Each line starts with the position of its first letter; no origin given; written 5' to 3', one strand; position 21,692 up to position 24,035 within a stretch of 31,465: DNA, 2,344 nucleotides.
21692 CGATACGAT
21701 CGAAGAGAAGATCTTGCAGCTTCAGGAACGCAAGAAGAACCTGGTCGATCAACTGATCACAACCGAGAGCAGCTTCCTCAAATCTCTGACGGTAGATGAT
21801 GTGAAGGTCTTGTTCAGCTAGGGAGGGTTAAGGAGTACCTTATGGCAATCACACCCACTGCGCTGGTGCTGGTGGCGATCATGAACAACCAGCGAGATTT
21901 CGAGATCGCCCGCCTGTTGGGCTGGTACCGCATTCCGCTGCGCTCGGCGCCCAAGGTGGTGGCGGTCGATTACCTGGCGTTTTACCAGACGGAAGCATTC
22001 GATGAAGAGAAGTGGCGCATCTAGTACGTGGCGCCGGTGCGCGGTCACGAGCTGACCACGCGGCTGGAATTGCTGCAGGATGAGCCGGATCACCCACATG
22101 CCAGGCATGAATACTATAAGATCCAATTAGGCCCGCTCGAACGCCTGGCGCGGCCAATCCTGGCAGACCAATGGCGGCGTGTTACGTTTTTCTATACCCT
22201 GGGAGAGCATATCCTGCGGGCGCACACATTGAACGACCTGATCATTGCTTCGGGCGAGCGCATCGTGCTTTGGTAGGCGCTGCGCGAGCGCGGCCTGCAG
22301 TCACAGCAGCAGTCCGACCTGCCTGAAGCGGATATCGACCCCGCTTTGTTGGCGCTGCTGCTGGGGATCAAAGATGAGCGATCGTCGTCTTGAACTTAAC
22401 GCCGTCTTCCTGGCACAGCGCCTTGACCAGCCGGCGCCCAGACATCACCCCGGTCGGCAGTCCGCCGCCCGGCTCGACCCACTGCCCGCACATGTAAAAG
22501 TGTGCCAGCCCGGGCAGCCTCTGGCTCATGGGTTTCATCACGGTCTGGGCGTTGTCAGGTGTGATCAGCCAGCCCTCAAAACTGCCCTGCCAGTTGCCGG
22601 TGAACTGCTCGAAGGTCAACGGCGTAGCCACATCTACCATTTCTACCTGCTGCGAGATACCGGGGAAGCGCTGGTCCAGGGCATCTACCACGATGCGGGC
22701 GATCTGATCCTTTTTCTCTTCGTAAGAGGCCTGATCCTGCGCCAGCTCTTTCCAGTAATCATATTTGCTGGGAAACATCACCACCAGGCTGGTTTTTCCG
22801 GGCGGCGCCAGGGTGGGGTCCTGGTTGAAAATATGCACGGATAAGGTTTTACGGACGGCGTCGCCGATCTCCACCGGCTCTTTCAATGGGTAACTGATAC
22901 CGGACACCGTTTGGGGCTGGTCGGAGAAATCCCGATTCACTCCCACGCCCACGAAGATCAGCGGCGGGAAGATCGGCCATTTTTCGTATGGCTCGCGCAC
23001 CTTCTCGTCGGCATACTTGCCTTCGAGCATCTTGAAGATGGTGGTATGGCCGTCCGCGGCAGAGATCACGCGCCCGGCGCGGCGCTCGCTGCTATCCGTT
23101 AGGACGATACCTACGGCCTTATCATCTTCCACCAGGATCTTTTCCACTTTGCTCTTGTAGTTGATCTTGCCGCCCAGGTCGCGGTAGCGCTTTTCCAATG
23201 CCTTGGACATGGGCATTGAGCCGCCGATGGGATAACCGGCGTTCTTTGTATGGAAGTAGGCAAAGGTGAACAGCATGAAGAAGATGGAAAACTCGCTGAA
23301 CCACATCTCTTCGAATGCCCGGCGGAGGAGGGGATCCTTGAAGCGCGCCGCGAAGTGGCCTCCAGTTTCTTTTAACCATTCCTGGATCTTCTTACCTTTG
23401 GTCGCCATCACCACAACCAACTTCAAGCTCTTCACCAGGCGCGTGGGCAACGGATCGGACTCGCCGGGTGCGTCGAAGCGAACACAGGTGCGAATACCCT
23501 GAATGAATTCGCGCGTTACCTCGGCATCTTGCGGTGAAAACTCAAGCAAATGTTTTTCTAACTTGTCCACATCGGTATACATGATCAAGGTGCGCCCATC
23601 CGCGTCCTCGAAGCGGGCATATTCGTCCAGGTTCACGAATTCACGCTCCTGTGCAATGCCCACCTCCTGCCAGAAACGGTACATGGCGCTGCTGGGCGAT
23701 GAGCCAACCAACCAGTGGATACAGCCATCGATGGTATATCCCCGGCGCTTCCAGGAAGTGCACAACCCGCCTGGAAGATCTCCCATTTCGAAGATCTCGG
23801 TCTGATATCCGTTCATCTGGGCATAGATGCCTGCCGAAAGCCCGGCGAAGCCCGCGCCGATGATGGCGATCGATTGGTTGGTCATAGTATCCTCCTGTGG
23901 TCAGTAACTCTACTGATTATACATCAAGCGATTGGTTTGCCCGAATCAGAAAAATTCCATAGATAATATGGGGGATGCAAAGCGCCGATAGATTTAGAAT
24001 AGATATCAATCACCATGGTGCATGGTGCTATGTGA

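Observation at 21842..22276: Well-initiated small gene downstream of the SWIM-SNF2 helicase is split by a single in-frame TAG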

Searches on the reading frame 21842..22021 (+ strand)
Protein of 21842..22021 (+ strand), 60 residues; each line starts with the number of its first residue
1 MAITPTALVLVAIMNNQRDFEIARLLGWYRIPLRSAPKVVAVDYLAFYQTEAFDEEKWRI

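Call 11: find_encoding_contigs(protein=window:21842-22021:+, flank=3000, max_places=10)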
Protein window:21842-22021:+ (60 aa): 2 contigs read that carry it; 2 places shown.
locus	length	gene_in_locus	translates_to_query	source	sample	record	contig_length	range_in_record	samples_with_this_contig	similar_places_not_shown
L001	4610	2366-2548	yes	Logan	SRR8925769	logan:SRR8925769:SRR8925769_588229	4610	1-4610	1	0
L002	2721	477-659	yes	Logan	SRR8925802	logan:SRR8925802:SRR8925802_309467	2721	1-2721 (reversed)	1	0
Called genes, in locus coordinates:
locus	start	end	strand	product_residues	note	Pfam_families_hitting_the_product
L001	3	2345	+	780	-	?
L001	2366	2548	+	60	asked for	-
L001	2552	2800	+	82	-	-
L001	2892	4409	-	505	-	PF00890:FAD_binding_2 (faint), PF01266:DAO (faint), PF01593:Amino_oxidase, PF07992:Pyr_redox_2 (faint), PF13450:NAD_binding_8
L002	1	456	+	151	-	?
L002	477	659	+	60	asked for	-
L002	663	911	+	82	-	-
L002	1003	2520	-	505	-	PF00890:FAD_binding_2 (faint), PF01266:DAO (faint), PF01593:Amino_oxidase, PF07992:Pyr_redox_2 (faint), PF13450:NAD_binding_8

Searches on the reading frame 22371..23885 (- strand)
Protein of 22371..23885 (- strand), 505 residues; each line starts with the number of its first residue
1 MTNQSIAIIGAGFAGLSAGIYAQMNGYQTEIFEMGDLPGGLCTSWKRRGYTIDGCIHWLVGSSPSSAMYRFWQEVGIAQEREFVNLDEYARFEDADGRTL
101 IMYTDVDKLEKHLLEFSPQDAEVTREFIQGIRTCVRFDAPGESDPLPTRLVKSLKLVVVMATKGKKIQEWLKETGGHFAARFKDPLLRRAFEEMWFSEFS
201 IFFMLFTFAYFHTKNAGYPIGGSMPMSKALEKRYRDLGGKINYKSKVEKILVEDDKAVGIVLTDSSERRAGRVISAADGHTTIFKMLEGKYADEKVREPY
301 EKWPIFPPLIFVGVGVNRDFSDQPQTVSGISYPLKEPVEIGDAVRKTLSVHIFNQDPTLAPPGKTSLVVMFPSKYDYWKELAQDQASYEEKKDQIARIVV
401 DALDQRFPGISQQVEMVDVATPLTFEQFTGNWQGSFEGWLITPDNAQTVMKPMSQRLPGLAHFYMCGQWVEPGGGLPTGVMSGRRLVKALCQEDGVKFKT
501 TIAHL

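Call 6: search_protein_families(library=pfam, proteins=[window:22371-23885:-], max_evalue=0.01)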
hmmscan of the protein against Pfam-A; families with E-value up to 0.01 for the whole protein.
window:22371-23885:- (505 aa): 9 families
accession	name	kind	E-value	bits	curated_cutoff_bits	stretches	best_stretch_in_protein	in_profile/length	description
PF01593.30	Amino_oxidase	-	5.6e-24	85.7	19.8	1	13-488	1-440/443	Flavin containing amine oxidoreductase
PF13450.12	NAD_binding_8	-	9.3e-15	55.1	21.9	1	8-74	1-67/68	NAD(P)-binding Rossmann-like domain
PF01266.30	DAO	-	1.1e-09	38.8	27.9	1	6-54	2-49/353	FAD dependent oxidoreductase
PF00890.30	FAD_binding_2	-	4.3e-06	26.6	20.4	0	6-40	2-36/414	FAD binding domain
PF07992.20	Pyr_redox_2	-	8.4e-06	25.9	26.1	1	5-42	2-40/291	Pyridine nucleotide-disulphide oxidoreductase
PF00070.33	Pyr_redox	-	3e-05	24.9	22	0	226-263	42-80/82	Pyridine nucleotide-disulphide oxidoreductase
PF03486.20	HI0933_like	-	4.7e-05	23.4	50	0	5-36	2-33/244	HI0933-like protein Rossmann domain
PF12831.13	FAD_oxidored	-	0.00098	19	27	1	6-44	2-40/416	FAD dependent oxidoreductase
PF06100.17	MCRA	-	0.0045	16.3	23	1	4-96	2-97/495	MCRA family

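Call 28: search_protein_families(library=ncbifam, proteins=[window:22371-23885:-], max_evalue=0.001)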
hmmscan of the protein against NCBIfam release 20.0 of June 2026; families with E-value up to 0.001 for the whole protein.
window:22371-23885:- (505 aa): 28 families (the best 25 are shown)
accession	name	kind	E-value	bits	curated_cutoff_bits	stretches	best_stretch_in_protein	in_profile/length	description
TIGR02734.1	crtI_fam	subfamily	4.5e-41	141.1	238.1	1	7-496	2-494/504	phytoene desaturase family protein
TIGR02730.1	carot_isom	equivalog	6.4e-31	107.7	586.9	1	7-483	4-481/493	carotenoid isomerase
TIGR02733.1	desat_CrtD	equivalog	3e-24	85.6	549.7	2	219-492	226-490/492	C-3',4' desaturase CrtD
NF058655.1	CrtID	equivalog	1.3e-20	73.7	640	1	6-320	1-314/478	bifunctional phytoene desaturase/3,4-desaturase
NF045689.1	BCarotKetCrtO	equivalog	4e-20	71.9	1000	1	1-294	1-314/563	beta-carotene ketolase CrtO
NF005560.0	PRK07233.1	equivalog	3.2e-18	65.8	252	2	5-80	2-75/435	hypothetical protein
NF045637.1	carotdesatCrtDProt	equivalog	1e-16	60.6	580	2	221-492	219-484/485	1-hydroxycarotenoid 3,4-desaturase CrtD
TIGR03467.1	HpnE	equivalog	1.9e-14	53.8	283.05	1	6-87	1-81/430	hydroxysqualene dehydroxylase HpnE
NF042421.1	hydcarot_desat_CrtD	equivalog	2.1e-13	49.6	500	2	218-484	218-477/487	1-hydroxycarotenoid 3,4-desaturase CrtD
NF005548.0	PRK07208.1-4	equivalog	6.9e-09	34.8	389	1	3-75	3-73/488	hypothetical protein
NF006130.0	PRK08274.1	equivalog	3.3e-08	32.8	369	1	194-289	101-201/467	FAD-dependent tricarballylate dehydrogenase TcuA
NF009409.0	PRK12770.1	subfamily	1.5e-06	27.5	343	1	2-42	17-57/360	putative glutamate synthase subunit beta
NF005547.0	PRK07208.1-3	equivalog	1.7e-06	27.1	380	1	3-64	4-65/465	hypothetical protein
NF009410.0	PRK12771.1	subfamily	6.1e-06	25.1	516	1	2-41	137-176/566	NAD(P)-binding protein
TIGR02731.1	phytoene_desat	equivalog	1.1e-05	24.4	569.4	1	6-79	2-74/453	15-cis-phytoene desaturase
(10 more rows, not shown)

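Call 36: find_encoding_contigs(protein=window:22371-23885:-, flank=3000, max_places=10)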
Protein window:22371-23885:- (505 aa): 2 contigs read that carry it; 2 places shown.
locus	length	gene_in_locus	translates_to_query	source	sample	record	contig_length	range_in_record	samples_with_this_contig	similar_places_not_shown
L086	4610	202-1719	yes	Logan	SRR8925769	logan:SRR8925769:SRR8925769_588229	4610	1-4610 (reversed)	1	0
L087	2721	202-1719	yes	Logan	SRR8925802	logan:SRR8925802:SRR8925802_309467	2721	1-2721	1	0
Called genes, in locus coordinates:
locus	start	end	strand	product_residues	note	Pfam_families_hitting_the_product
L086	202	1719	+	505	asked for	PF00890:FAD_binding_2 (faint), PF01266:DAO (faint), PF01593:Amino_oxidase, PF07992:Pyr_redox_2 (faint), PF13450:NAD_binding_8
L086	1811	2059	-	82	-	-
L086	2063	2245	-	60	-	-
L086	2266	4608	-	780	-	?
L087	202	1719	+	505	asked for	PF00890:FAD_binding_2 (faint), PF01266:DAO (faint), PF01593:Amino_oxidase, PF07992:Pyr_redox_2 (faint), PF13450:NAD_binding_8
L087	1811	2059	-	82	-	-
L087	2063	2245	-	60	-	-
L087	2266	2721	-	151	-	?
